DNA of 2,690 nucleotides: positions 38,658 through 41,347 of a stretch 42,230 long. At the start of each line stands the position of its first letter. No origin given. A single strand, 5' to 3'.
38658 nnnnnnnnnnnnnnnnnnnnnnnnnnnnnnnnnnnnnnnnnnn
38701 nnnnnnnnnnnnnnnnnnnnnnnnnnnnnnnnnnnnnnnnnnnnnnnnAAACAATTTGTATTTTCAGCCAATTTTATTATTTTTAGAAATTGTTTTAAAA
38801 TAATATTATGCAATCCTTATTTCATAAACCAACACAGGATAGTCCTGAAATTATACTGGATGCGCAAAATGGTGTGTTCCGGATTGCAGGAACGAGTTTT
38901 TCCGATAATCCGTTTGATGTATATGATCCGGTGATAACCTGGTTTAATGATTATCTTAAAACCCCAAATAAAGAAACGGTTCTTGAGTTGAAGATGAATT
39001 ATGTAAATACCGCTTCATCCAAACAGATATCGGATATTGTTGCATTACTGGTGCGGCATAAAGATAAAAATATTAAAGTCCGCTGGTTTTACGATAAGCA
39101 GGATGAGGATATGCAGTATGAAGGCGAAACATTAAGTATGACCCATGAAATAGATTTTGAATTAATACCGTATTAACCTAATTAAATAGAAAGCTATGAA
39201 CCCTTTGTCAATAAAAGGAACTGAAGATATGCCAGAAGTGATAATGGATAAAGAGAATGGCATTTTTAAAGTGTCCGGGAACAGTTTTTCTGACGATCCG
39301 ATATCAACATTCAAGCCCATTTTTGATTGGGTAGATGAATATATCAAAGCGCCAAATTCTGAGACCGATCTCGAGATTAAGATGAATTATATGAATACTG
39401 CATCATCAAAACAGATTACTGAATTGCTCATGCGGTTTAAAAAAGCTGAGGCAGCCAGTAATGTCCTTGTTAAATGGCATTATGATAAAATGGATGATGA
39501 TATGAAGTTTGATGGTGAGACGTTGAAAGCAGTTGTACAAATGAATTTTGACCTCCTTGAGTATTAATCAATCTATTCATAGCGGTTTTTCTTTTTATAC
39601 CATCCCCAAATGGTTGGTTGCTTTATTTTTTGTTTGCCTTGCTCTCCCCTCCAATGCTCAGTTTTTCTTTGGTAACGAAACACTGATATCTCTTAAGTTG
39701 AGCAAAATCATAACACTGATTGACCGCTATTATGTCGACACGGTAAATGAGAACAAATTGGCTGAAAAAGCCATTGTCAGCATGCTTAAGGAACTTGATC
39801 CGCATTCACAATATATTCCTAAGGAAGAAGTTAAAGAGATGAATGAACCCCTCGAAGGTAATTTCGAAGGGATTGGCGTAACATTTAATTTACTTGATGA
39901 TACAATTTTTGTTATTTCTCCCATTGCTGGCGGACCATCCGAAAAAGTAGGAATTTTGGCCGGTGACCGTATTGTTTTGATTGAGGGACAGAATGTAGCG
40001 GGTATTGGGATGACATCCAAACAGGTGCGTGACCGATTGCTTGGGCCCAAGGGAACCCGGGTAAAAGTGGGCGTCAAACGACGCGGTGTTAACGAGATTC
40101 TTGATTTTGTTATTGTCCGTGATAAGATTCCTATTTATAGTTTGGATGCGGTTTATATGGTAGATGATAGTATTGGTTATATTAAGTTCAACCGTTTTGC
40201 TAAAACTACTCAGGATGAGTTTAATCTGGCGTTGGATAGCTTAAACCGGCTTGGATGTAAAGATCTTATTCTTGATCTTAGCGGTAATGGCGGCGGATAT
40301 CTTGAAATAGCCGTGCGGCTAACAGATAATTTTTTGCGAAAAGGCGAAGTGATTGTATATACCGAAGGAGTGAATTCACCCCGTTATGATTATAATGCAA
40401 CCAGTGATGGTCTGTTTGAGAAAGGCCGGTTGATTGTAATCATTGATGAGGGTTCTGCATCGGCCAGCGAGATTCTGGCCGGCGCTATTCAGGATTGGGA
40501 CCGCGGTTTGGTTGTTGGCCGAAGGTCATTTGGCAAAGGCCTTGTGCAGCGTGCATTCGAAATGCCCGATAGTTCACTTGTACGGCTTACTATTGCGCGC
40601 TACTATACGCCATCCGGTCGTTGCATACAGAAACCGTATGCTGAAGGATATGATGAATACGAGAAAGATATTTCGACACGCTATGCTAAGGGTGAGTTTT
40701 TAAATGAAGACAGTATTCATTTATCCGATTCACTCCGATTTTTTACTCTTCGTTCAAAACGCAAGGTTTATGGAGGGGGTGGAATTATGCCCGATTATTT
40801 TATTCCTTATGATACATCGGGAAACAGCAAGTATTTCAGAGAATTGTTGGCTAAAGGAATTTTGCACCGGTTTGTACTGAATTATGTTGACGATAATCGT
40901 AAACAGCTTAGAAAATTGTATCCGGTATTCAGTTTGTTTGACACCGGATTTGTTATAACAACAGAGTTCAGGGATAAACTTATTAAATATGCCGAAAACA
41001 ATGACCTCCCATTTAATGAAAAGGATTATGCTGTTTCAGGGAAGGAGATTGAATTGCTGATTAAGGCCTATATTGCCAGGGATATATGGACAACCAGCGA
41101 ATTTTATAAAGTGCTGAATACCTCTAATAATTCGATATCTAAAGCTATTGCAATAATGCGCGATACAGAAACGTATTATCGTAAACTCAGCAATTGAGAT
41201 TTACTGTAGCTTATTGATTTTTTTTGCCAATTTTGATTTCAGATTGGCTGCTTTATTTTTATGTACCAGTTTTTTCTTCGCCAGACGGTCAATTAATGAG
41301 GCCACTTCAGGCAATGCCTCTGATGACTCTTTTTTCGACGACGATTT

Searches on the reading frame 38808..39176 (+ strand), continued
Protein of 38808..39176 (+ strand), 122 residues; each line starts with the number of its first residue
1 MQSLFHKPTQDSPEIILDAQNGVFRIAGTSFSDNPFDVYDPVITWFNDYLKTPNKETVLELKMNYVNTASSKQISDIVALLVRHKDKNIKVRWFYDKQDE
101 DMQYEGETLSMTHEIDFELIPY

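Call 67: search_protein_families(library=pfam, proteins=[L095:4857-5981:+, L095:6434-6907:+, L118:4473-5894:+, L118:6537-7898:+, L123:6416-7900:+, L132:1012-2193:+, L125:6393-7619:-, L164:2531-3469:+, L142:6434-7084:+, L166:3388-5106:+], max_evalue=0.001)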
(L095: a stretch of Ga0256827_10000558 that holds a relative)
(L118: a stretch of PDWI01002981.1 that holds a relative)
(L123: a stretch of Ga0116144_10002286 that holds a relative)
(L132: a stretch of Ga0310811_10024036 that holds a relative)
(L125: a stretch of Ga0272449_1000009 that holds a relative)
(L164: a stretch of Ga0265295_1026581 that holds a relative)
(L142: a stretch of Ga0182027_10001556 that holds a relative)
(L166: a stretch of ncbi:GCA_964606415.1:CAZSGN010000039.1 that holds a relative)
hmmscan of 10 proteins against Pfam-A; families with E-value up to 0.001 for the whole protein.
L095:4857-5981:+ (374 aa): 1 family
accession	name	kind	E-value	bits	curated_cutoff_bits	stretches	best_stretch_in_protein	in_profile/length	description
PF19788.4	DUF6272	-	1.2e-68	229.3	26.6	2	48-179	2-134/134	Family of unknown function (DUF6272)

L095:6434-6907:+ (157 aa): 0 families

L118:4473-5894:+ (473 aa): 11 families
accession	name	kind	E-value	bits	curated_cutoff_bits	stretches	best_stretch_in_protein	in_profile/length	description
PF01593.30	Amino_oxidase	-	8.4e-15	55.4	19.8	1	16-290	1-279/443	Flavin containing amine oxidoreductase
PF13450.12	NAD_binding_8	-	2.6e-13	50.5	21.9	1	11-66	1-56/68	NAD(P)-binding Rossmann-like domain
PF01946.23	Thi4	-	4.5e-08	33.1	26.2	1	5-44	16-56/235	Thi4 family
PF12831.13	FAD_oxidored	-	3.4e-07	30.3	27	1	8-45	1-38/416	FAD dependent oxidoreductase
PF01266.30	DAO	-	4.1e-07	30.3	27.9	1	8-43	1-37/353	FAD dependent oxidoreductase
PF03486.20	HI0933_like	-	5.3e-07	29.8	50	1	8-43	2-37/244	HI0933-like protein Rossmann domain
PF07992.20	Pyr_redox_2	-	1.3e-06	28.5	26.1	0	7-41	1-36/291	Pyridine nucleotide-disulphide oxidoreductase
PF01494.25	FAD_binding_3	-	1.8e-06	27.9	22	1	7-40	2-35/349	FAD binding domain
PF00890.30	FAD_binding_2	-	6.3e-06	26.1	20.4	1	8-52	1-43/414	FAD binding domain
PF00070.33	Pyr_redox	-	6.2e-05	23.9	22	0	9-41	2-34/82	Pyridine nucleotide-disulphide oxidoreductase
PF13738.12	Pyr_redox_3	-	0.00087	19.1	30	0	10-51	1-42/305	Pyridine nucleotide-disulphide oxidoreductase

L118:6537-7898:+ (453 aa): 1 family
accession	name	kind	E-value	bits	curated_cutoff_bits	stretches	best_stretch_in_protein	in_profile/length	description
PF13585.12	CHU_C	-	5.3e-08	33.3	27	1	381-449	17-84/86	CHU_C Type IX secretion signal domain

L123:6416-7900:+ (494 aa): 2 families
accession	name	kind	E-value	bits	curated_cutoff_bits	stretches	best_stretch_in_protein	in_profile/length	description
PF00722.28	Glyco_hydro_16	-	1.6e-16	60.7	22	1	292-483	4-174/175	Glycosyl hydrolases family 16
PF03935.22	SKN1_KRE6_Sbg1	-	4.7e-07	29.1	30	0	245-374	108-223/501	Beta-glucan synthesis-associated protein SKN1/KRE6/Sbg1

L132:1012-2193:+ (393 aa): 3 families
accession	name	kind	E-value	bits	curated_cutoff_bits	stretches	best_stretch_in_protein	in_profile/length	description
PF01053.26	Cys_Met_Meta_PP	-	8.6e-128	426.5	27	1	8-389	1-381/381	Cys/Met metabolism PLP-dependent enzyme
PF00155.27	Aminotran_1_2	-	1.7e-09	37.8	19.7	1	56-273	36-285/361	Aminotransferase class I and II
PF01041.23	DegT_DnrJ_EryC1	-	5.3e-08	32.9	19.8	1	60-187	23-150/360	DegT/DnrJ/EryC1/StrS aminotransferase family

L125:6393-7619:- (408 aa): 1 family
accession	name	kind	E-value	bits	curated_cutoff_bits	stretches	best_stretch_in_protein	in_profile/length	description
PF07228.17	SpoIIE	-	4.1e-34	118.6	25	1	218-406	2-190/192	Stage II sporulation protein E (SpoIIE)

L164:2531-3469:+ (312 aa): 1 family
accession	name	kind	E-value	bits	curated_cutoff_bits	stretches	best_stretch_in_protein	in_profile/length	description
PF00561.26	Abhydrolase_1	-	5.9e-05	23.3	25.8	1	22-116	2-92/245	alpha/beta hydrolase fold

L142:6434-7084:+ (216 aa): 1 family
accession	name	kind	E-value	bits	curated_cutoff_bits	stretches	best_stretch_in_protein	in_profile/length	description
PF11667.14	DUF3267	-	6.4e-20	72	27.1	1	98-197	4-104/108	Putative zincin peptidase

L166:3388-5106:+ (572 aa): 2 families
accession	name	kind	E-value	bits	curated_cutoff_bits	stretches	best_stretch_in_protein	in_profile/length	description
PF19077.6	Big_13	-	6.3e-07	30.3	27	0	239-291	50-101/102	Bacterial Ig-like domain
PF13750.12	Big_3_3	-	6.8e-06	26.3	27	0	262-298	12-49/157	Bacterial Ig-like domain (group 3)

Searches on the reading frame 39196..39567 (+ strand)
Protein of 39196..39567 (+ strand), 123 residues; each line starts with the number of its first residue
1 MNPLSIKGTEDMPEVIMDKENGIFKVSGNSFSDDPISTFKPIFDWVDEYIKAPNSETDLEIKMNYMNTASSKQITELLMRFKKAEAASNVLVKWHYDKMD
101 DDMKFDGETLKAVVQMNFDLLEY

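Call 3: search_protein_families(library=pfam, proteins=[window:39196-39567:+], max_evalue=1)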
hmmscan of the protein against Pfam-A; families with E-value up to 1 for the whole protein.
window:39196-39567:+ (123 aa): 2 families
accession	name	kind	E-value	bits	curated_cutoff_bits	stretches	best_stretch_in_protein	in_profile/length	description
PF09345.15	SiaC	-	4.6e-32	110.7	24.5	1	6-122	1-119/120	SiaC family regulatory phosphoprotein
PF23199.1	DUF7060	-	0.11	12.5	27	1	25-98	125-194/208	Domain of unknown function (DUF7060)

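Call 4: search_protein_families(library=ncbifam, proteins=[window:39196-39567:+], max_evalue=1)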
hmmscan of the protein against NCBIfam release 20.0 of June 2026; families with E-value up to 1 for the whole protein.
window:39196-39567:+ (123 aa): 3 families
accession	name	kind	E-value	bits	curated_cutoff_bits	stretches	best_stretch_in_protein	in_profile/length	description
NF038265.1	phos_prot_SiaC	equivalog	1.6e-20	73.3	150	1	4-104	3-104/122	biofilm regulation phosphoprotein SiaC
NF007778.0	PRK10467.1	equivalog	0.034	12.4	969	1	12-53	285-326/567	hydrogenase 2 large subunit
TIGR01394.1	TypA_BipA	equivalog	0.082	11.1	757.3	1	12-95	156-236/594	translational GTPase TypA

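Call 48: search_protein_families(library=padloc, proteins=[window:39196-39567:+], max_evalue=0.01)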
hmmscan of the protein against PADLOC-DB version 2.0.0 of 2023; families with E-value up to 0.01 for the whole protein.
window:39196-39567:+ (123 aa): 0 families

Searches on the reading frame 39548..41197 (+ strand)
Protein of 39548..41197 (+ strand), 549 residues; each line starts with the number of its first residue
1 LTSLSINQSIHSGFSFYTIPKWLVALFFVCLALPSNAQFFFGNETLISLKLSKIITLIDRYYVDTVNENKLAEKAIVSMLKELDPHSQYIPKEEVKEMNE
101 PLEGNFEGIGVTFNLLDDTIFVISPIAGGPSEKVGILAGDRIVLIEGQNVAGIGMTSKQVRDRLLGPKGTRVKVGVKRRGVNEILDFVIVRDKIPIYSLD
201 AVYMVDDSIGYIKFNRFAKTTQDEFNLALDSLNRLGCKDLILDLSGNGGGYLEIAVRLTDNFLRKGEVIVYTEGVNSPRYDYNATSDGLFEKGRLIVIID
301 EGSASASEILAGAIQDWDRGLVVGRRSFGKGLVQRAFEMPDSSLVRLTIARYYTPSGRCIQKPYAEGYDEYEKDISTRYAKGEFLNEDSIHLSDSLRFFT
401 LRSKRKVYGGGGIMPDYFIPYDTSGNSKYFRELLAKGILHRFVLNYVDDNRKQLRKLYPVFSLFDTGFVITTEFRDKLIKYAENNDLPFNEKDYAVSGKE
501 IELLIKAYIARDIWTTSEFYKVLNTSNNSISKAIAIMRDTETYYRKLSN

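Call 3: search_protein_families(library=pfam, proteins=[window:39548-41197:+], max_evalue=1)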
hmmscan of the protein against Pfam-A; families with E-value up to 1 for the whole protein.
window:39548-41197:+ (549 aa): 5 families
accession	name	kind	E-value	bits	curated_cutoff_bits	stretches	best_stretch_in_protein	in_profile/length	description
PF03572.23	Peptidase_S41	-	1.9e-47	161.3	24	1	209-362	2-156/165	Peptidase family S41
PF13180.12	PDZ_2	-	3.9e-08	33.9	27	1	108-183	2-74/80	PDZ domain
PF17820.7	PDZ_6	-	1.1e-07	31.9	27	1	122-178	2-54/54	PDZ domain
PF22694.1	CtpB_N-like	-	1.2e-06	29.3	27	1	50-93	40-84/85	Activating protease CtpB N-terminal domain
PF00595.29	PDZ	-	1.3e-05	25.9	23.2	1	108-176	11-80/81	PDZ domain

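Call 4: search_protein_families(library=ncbifam, proteins=[window:39548-41197:+], max_evalue=1)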
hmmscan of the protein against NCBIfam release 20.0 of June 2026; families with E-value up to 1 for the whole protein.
window:39548-41197:+ (549 aa): 14 families
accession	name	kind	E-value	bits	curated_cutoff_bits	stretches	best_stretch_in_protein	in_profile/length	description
TIGR00225.1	prc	subfamily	1.4e-81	274.1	218.6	1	62-362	4-305/335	C-terminal processing peptidase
TIGR03900.1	prc_long_Delta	hypoth_equivalog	3.3e-74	250.4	660.95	1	47-362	79-395/973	MXAN_5808 family serine peptidase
NF052377.1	lmo1851_S41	exception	2.9e-71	240.6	725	1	56-362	55-358/468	lmo1851 family serine protease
NF045588.1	Cterm_S41_CtpA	exception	3.2e-59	200.8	625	1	65-362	68-367/401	carboxyl-terminal processing protease CtpA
NF045590.1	Cterm_S41_CtpC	exception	6.9e-59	199.7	665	1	64-362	72-369/418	carboxyl-terminal processing protease CtpC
NF045589.1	Cterm_S41_CtpB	exception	4.1e-54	183.8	633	1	68-362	77-371/416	carboxyl-terminal processing protease CtpB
NF045591.1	Cterm_S41_CtpZ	exception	1.1e-48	166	525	1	65-362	68-365/403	carboxyl-terminal processing protease CtpZ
NF008388.1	PRK11186.1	exception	2.7e-42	145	825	1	70-336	209-483/663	carboxy terminal-processing peptidase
NF051464.1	tail_spec_CT441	exception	2.7e-40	138.7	700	1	67-362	207-516/645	tail-specific protease Tsp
NF058627.1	S41_Gfo1087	equivalog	1.5e-11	43.9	455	1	194-330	209-366/489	GFO_1087 family putative carboxy terminal peptidase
TIGR02037.1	degP_htrA_DO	subfamily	0.0033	16.4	416.2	1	121-189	262-327/434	Do family serine endopeptidase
NF033424.1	chlamy_CPAF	equivalog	0.008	14.8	250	0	295-332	459-496/564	protease-like activity factor CPAF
NF041793.1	ORF56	equivalog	0.11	12.5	50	1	467-488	4-25/39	ORF56 family plasmid copy control protein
NF041199.1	trx7_PDZ_seleno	equivalog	0.2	10.6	300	1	109-180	195-263/390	Trx7/PDZ domain-containing (seleno)protein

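Call 48: search_protein_families(library=padloc, proteins=[window:39548-41197:+], max_evalue=0.01)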
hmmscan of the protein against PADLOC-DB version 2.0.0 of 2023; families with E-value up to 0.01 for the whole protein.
window:39548-41197:+ (549 aa): 0 families
